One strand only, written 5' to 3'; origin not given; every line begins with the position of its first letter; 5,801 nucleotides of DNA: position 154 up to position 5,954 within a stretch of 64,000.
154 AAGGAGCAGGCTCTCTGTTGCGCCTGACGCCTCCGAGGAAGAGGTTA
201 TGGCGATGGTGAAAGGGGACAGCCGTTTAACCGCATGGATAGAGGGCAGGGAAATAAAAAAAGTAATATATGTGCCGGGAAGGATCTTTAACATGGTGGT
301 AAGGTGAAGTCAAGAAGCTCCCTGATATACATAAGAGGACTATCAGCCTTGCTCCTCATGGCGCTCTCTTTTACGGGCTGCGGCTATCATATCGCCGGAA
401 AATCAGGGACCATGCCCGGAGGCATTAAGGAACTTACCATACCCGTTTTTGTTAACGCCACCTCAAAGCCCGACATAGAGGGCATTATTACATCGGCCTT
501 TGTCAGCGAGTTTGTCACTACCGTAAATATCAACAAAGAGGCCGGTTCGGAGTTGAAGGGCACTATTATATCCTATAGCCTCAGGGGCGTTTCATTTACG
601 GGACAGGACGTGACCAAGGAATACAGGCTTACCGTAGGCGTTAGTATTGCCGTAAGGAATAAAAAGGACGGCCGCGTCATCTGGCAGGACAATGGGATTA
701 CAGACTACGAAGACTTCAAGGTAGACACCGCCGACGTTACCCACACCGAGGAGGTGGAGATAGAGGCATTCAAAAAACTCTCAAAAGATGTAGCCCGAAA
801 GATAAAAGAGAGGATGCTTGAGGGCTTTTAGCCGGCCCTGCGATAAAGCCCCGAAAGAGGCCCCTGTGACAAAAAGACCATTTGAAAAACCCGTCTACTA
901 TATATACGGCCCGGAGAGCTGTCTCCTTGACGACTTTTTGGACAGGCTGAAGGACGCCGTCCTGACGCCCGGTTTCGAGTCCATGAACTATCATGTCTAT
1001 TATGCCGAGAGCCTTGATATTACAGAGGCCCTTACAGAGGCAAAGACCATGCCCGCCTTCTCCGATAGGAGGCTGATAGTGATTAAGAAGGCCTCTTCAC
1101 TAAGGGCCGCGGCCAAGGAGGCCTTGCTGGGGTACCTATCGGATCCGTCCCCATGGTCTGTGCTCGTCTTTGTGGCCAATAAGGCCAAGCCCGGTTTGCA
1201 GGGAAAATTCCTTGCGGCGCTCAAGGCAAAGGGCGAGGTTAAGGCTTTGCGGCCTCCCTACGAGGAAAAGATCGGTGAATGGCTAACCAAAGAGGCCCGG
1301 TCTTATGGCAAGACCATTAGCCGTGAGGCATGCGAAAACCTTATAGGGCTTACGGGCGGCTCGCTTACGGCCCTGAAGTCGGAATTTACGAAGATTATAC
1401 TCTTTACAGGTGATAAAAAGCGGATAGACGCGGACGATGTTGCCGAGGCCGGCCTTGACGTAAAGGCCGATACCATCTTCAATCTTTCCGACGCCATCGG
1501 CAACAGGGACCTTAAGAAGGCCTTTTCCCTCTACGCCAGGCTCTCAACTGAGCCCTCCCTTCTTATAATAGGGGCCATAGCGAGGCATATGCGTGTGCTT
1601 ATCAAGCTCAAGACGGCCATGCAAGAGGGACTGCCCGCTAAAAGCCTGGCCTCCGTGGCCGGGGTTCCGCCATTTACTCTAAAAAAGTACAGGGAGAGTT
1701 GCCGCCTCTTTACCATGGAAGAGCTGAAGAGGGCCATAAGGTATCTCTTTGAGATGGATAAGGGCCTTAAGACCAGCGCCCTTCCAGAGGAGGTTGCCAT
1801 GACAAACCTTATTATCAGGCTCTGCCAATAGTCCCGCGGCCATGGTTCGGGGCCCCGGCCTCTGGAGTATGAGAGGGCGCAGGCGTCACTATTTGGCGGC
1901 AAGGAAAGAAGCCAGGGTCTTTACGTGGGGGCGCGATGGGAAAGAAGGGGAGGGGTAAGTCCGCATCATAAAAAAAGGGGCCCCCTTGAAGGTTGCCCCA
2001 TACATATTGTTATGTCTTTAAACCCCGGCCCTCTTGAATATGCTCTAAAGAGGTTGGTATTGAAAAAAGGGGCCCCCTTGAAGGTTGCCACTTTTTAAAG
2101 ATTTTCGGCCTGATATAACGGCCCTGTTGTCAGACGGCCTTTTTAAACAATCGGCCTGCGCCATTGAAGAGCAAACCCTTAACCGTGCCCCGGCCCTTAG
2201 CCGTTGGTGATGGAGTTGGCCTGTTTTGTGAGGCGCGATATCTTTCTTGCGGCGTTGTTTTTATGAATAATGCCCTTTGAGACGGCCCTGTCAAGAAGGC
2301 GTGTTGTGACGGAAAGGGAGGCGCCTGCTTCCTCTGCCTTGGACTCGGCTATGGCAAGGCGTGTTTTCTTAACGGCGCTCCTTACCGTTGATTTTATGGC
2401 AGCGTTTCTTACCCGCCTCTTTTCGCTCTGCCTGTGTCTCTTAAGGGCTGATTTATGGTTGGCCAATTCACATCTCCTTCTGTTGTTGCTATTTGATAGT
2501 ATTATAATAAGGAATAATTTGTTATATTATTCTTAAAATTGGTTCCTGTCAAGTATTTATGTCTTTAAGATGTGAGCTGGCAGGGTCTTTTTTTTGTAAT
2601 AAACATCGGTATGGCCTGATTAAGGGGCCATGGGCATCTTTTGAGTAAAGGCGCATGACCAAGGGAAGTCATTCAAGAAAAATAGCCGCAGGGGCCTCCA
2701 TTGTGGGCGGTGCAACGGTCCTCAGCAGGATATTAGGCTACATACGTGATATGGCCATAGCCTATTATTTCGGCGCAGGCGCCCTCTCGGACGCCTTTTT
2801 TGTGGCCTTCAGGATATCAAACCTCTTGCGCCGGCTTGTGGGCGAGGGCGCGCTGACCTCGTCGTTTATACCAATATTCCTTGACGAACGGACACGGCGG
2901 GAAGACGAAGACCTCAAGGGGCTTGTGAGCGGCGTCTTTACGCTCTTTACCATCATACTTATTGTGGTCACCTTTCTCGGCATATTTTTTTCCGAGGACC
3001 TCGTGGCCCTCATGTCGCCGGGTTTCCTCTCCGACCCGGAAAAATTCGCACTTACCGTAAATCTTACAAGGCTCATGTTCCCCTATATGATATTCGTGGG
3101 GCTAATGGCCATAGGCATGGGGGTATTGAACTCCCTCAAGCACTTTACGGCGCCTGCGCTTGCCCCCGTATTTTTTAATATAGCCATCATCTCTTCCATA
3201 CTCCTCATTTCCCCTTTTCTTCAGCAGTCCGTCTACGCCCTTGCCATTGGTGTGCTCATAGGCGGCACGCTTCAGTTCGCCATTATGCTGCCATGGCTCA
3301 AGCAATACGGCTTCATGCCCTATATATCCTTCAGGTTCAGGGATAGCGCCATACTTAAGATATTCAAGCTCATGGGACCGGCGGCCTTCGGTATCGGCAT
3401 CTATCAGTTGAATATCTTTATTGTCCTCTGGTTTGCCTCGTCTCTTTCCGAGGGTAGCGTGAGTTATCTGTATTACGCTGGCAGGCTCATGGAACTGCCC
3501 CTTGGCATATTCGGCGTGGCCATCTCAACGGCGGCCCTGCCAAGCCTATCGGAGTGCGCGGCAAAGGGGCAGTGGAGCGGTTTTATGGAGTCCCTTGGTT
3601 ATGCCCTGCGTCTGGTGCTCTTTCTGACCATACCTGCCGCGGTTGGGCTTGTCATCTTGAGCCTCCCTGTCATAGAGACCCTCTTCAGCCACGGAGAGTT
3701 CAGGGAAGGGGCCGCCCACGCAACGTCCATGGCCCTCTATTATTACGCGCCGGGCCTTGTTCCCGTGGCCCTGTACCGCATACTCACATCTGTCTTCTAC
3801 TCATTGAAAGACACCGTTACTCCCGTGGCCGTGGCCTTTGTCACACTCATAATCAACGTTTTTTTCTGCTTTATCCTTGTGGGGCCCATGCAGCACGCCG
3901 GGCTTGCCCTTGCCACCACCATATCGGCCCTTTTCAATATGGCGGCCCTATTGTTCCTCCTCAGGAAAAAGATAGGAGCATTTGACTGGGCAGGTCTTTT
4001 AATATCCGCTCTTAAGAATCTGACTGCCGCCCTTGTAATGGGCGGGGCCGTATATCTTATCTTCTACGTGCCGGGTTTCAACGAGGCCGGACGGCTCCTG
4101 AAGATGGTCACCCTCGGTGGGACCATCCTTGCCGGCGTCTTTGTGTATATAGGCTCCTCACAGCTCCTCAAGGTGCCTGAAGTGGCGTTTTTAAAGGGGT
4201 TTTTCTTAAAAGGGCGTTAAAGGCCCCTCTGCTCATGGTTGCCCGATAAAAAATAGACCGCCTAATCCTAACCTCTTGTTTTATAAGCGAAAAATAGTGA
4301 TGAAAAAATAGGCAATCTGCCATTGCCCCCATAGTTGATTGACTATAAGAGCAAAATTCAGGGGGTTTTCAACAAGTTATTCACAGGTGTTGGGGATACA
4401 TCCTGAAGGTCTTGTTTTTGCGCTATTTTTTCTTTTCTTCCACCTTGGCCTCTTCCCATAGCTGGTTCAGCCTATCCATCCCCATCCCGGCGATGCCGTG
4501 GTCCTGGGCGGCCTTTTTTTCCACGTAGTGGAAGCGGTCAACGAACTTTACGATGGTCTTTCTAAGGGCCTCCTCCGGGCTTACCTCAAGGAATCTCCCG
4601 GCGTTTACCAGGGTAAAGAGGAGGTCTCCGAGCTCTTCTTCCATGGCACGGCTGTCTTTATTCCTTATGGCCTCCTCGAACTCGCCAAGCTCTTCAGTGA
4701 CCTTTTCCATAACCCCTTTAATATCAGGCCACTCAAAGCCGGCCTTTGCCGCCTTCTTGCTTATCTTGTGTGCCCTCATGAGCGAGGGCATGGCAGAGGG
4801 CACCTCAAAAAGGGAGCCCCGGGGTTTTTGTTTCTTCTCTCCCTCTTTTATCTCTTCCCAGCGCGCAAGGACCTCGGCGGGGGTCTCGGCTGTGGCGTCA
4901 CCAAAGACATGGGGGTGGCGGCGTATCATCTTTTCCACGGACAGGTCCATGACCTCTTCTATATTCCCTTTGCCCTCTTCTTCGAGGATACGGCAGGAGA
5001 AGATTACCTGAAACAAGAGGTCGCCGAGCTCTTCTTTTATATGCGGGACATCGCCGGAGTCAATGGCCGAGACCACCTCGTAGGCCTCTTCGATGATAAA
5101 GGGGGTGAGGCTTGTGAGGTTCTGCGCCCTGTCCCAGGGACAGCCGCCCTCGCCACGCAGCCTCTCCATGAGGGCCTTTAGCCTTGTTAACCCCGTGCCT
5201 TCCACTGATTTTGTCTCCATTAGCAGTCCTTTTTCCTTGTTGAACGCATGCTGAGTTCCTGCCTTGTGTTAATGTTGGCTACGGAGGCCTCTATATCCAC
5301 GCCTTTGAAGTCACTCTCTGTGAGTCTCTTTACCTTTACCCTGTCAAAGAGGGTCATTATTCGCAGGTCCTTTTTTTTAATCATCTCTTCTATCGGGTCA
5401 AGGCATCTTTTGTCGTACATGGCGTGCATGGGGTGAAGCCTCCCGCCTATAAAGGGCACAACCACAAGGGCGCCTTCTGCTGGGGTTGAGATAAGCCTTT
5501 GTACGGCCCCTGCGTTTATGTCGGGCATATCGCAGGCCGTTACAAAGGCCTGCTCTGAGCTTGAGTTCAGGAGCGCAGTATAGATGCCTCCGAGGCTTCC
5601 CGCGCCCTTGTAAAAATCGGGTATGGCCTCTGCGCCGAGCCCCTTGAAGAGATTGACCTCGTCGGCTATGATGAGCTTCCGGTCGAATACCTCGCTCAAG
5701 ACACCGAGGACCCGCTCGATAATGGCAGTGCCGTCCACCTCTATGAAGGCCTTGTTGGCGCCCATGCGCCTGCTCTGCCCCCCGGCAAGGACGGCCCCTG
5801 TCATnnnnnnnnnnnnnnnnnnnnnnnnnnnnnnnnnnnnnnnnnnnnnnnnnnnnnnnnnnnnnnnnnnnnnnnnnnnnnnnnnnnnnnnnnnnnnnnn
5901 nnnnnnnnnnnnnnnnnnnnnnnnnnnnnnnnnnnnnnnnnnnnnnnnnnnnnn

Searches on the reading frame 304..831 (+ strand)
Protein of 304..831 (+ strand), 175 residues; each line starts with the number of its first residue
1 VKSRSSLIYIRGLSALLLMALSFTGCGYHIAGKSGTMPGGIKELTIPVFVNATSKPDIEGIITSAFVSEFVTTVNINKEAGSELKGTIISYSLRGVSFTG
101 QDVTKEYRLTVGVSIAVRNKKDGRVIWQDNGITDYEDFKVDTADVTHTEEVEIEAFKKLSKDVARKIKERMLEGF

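Call 42: search_protein_families(library=pfam, proteins=[window:304-831:+], max_evalue=0.000001)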
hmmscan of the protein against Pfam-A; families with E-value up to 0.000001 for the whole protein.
window:304-831:+ (175 aa): 1 family
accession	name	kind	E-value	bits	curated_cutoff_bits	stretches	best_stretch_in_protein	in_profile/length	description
PF04390.17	LptE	-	3.9e-13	50.5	23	1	42-171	2-118/118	Lipopolysaccharide-assembly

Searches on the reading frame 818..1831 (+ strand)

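Call 42: search_protein_families(library=pfam, proteins=[window:818-1831:+], max_evalue=0.000001)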
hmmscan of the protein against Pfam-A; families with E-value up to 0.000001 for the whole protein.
window:818-1831:+ (337 aa): 2 families
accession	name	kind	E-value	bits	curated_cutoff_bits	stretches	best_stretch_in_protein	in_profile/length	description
PF21694.2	DNA_pol3_delta_C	-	1.3e-23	83.8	27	1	218-334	2-120/121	DNA polymerase III delta subunit, C-terminal domain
PF06144.19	DNA_pol3_delta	-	8.1e-14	52.1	21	1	27-138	1-117/124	DNA polymerase III, delta subunit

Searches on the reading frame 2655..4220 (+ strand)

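Call 42: search_protein_families(library=pfam, proteins=[window:2655-4220:+], max_evalue=0.000001)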
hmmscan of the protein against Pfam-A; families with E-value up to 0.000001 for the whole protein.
window:2655-4220:+ (521 aa): 2 families
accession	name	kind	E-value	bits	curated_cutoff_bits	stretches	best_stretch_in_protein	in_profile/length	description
PF03023.19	MurJ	-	1.9e-132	442.6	27.4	1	35-470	1-433/451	Lipid II flippase MurJ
PF01554.23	MatE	-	2.7e-09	37.4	24.9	1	242-407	1-161/161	MatE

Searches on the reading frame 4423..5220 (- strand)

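Call 42: search_protein_families(library=pfam, proteins=[window:4423-5220:-], max_evalue=0.000001)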
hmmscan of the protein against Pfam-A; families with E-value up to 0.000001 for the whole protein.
window:4423-5220:- (265 aa): 2 families
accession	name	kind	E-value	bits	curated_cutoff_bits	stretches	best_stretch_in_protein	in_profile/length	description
PF03819.22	MazG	-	9.6e-39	132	22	2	33-106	1-74/74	MazG nucleotide pyrophosphohydrolase domain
PF01503.22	PRA-PH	-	2.9e-10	40.8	21.3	0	170-220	30-80/86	Phosphoribosyl-ATP pyrophosphohydrolase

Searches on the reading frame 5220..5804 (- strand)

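Call 42: search_protein_families(library=pfam, proteins=[window:5220-5804:-], max_evalue=0.000001)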
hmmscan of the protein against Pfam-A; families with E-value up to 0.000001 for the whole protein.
window:5220-5804:- (194 aa): 1 family
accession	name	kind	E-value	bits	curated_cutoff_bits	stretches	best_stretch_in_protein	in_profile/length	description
PF12804.13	NTP_transf_3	-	5.9e-33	114.8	27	1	3-148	1-151/160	MobA-like NTP transferase domain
